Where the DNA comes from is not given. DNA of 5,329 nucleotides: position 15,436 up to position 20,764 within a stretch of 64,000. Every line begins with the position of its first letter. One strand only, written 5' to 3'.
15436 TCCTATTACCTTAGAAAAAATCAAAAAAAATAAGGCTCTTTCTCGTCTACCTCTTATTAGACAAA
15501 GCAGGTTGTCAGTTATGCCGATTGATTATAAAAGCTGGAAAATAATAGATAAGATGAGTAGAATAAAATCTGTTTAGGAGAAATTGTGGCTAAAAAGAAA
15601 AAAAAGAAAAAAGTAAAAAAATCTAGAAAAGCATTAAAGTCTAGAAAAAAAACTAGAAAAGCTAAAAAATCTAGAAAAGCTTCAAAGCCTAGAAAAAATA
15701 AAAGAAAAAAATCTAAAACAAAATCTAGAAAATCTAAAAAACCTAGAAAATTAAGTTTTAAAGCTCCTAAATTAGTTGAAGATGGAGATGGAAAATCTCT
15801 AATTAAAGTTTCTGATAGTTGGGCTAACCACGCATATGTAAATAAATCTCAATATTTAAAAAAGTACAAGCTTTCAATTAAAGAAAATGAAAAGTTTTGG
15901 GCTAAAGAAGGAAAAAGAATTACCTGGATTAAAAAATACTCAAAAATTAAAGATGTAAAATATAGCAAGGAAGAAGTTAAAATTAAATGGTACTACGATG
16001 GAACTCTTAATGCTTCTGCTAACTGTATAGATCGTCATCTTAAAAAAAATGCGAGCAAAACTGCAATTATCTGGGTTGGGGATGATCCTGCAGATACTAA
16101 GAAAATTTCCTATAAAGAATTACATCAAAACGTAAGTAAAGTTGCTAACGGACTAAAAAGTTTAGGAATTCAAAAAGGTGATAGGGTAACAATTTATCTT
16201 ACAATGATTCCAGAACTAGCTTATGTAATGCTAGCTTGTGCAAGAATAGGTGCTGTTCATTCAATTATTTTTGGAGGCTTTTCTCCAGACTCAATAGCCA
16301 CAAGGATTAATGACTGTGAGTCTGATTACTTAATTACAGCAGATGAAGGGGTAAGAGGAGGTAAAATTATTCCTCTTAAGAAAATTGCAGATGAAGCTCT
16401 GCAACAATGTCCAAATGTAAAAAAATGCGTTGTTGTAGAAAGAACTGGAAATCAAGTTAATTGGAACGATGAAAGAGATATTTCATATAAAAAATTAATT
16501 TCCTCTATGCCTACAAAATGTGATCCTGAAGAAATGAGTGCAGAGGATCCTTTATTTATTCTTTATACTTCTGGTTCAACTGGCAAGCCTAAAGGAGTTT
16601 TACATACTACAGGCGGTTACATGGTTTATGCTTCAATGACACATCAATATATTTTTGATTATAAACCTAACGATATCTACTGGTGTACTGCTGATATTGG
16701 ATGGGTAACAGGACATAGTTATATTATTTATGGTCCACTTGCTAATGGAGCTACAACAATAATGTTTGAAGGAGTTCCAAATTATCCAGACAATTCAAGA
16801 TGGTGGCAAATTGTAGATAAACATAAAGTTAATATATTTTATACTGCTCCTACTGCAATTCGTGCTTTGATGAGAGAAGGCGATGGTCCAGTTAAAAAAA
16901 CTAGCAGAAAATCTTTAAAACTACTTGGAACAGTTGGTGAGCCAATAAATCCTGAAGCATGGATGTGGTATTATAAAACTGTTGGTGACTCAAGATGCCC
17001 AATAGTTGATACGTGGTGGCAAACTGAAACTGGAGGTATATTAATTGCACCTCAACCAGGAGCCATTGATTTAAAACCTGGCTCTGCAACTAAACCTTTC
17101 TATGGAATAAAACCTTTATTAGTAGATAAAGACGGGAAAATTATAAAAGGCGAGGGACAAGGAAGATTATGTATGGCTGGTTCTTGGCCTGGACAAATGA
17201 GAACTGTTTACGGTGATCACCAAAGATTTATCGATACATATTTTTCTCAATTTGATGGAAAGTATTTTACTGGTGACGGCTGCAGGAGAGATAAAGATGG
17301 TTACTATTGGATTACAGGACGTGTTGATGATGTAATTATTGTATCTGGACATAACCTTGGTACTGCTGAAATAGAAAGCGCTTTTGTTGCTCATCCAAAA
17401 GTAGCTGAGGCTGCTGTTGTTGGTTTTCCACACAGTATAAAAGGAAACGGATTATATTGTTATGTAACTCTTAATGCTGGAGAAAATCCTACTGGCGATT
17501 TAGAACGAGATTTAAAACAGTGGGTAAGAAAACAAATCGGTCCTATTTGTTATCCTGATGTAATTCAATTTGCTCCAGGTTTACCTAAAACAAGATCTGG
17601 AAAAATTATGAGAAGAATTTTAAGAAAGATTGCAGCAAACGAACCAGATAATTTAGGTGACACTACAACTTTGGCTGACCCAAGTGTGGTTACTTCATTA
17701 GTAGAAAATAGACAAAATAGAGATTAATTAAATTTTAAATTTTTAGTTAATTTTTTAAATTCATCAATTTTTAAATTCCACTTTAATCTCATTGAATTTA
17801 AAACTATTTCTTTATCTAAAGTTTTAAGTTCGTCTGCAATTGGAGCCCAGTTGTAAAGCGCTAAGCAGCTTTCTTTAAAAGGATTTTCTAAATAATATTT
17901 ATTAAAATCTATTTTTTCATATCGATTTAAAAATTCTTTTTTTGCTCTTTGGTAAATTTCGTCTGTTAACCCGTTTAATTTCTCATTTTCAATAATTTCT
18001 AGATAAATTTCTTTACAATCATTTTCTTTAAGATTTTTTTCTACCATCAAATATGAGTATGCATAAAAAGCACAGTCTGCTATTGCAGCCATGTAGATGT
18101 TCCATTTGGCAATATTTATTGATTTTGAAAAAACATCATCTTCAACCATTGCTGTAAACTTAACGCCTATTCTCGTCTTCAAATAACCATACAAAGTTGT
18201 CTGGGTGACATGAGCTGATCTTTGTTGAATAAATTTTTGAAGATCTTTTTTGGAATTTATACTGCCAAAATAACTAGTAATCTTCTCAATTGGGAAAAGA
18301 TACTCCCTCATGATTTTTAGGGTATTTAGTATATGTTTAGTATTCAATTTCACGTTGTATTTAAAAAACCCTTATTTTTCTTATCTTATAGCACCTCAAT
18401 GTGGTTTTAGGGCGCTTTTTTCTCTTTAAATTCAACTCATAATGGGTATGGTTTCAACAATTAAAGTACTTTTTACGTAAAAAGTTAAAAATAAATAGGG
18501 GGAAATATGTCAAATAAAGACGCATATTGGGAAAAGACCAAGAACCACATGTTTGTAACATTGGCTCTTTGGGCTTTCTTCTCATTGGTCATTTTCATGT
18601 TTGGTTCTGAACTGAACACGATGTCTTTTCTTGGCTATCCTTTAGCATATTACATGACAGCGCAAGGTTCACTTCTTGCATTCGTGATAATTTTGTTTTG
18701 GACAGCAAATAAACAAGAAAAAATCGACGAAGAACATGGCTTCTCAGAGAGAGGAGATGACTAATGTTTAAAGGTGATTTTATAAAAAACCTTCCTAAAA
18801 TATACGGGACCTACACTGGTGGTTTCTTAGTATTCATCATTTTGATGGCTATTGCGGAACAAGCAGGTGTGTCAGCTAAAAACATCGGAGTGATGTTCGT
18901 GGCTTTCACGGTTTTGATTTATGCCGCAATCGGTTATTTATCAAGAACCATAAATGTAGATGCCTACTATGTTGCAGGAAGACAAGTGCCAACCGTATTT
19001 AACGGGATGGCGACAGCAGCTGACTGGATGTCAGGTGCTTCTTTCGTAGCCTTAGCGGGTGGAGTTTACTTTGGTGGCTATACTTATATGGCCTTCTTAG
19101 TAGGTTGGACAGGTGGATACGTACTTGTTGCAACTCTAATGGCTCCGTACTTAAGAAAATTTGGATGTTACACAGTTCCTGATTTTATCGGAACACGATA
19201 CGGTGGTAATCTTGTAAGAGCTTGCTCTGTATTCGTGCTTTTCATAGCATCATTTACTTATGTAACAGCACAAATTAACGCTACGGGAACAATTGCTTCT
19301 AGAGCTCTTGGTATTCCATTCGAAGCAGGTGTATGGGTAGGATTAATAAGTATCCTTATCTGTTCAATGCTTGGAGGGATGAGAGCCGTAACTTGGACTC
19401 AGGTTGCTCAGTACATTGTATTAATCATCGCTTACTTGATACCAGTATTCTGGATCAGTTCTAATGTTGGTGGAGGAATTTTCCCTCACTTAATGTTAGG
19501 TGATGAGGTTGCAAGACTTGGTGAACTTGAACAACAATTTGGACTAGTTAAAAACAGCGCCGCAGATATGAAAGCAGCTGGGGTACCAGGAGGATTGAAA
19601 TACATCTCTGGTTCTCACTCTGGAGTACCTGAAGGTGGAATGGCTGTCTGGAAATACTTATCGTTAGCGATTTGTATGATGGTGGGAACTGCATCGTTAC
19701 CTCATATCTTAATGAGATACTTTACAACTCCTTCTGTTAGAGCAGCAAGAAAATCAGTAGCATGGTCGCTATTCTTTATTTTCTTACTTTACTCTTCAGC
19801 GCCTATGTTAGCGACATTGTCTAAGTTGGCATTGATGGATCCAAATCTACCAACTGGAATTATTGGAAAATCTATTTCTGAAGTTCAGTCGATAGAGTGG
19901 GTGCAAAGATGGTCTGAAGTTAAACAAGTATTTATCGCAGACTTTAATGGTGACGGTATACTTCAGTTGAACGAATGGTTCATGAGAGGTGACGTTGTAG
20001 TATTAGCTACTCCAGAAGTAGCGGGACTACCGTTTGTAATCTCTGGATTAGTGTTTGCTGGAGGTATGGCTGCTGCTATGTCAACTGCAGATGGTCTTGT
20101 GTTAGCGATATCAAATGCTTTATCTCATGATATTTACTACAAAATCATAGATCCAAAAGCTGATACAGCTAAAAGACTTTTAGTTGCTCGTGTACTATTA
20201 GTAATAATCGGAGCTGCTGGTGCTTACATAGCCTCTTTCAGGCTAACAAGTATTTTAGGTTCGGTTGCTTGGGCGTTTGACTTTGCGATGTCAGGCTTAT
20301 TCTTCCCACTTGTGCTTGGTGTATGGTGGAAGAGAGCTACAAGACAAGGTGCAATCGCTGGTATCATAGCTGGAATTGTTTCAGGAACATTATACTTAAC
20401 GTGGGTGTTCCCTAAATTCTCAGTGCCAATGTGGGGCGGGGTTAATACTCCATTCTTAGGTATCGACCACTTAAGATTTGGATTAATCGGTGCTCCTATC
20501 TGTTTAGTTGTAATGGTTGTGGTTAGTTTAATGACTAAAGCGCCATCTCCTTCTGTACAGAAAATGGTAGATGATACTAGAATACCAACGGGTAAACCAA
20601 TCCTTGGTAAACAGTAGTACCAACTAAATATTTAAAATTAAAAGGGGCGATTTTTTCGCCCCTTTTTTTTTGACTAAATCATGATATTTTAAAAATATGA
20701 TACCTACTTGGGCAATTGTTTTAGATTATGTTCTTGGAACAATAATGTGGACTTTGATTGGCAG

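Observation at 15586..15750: Acetyl-CoA synthetase with a histone-tail-like poly-Lys/Arg N-terminal extension built from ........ repeats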

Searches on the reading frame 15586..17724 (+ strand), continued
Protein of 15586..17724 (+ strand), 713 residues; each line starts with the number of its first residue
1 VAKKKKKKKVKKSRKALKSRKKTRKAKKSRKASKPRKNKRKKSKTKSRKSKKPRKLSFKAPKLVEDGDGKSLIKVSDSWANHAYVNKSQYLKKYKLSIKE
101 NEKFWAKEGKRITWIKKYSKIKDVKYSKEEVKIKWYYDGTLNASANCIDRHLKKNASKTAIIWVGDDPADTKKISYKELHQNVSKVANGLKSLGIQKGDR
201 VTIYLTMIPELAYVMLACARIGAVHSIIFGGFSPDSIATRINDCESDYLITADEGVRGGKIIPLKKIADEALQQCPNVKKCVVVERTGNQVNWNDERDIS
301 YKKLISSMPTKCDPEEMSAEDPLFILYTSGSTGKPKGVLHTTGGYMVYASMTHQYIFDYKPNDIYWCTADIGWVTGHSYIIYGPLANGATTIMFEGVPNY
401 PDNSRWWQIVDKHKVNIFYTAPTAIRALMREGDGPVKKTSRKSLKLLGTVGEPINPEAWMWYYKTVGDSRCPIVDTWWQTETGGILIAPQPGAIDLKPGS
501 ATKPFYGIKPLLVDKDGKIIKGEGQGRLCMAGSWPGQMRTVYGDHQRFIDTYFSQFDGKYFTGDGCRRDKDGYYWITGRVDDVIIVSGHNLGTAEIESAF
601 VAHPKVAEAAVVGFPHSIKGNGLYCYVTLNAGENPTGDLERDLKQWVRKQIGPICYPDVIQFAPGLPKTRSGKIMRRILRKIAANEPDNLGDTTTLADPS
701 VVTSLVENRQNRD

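Call 57: list_cluster_members(proteins=[P0006, P0017, P0043, P0106, P0025, P0092])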
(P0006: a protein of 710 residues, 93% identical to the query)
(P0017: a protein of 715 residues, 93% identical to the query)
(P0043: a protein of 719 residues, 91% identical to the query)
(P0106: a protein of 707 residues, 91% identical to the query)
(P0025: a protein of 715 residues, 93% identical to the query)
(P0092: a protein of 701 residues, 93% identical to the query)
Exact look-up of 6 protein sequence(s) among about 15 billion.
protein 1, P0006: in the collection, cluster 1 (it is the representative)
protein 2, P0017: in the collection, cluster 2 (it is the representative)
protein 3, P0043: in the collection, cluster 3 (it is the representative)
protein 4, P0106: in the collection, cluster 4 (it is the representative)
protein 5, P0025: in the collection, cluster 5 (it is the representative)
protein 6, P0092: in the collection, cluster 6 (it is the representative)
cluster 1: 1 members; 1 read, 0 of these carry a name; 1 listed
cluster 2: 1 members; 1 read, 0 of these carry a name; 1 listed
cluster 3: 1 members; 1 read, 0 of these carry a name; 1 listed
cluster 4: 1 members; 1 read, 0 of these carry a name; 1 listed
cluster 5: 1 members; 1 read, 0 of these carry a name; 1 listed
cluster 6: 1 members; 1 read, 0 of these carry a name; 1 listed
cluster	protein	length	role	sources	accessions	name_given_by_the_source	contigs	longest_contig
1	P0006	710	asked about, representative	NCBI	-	-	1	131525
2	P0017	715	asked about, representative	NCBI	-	-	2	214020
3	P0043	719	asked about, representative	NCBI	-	-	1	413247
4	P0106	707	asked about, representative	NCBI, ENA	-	-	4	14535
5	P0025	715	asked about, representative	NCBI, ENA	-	-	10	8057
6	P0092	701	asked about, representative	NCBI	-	-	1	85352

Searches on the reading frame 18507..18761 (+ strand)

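Call 18: search_protein_families(library=pfam, proteins=[window:18507-18761:+], max_evalue=0.01)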
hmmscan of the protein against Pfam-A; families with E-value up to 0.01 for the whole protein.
window:18507-18761:+ (85 aa): 1 family
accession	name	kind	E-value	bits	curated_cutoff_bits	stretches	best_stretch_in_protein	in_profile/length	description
PF13937.11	DUF4212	-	1.3e-23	83.6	30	1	5-79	2-78/79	Domain of unknown function (DUF4212)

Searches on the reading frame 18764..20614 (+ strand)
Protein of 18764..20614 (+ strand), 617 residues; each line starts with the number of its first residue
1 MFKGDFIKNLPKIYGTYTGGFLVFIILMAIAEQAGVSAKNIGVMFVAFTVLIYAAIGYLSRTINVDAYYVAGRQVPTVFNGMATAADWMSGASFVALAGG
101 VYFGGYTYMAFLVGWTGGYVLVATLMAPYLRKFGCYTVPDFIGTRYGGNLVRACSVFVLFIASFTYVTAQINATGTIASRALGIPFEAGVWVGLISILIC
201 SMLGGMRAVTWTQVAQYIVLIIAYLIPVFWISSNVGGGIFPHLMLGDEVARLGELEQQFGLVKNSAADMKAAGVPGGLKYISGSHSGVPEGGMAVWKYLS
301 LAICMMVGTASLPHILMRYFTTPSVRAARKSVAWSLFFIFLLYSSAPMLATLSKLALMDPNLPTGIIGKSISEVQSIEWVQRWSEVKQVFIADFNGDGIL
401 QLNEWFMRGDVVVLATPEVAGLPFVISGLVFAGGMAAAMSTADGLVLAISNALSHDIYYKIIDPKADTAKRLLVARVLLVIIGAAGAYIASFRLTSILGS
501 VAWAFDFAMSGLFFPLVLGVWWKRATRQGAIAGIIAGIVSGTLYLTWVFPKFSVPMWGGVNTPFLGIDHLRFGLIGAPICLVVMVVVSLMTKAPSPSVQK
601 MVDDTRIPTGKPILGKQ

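Call 18: search_protein_families(library=pfam, proteins=[window:18764-20614:+], max_evalue=0.01)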
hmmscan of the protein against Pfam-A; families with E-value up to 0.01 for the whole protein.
window:18764-20614:+ (617 aa): 2 families
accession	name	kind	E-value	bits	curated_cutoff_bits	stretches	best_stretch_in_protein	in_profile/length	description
PF00474.23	SSF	-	3.6e-51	174.8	22.8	2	68-345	1-251/406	Sodium:solute symporter family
PF10993.13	DUF2818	-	0.0073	17.3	25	1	301-352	4-55/93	Protein of unknown function (DUF2818)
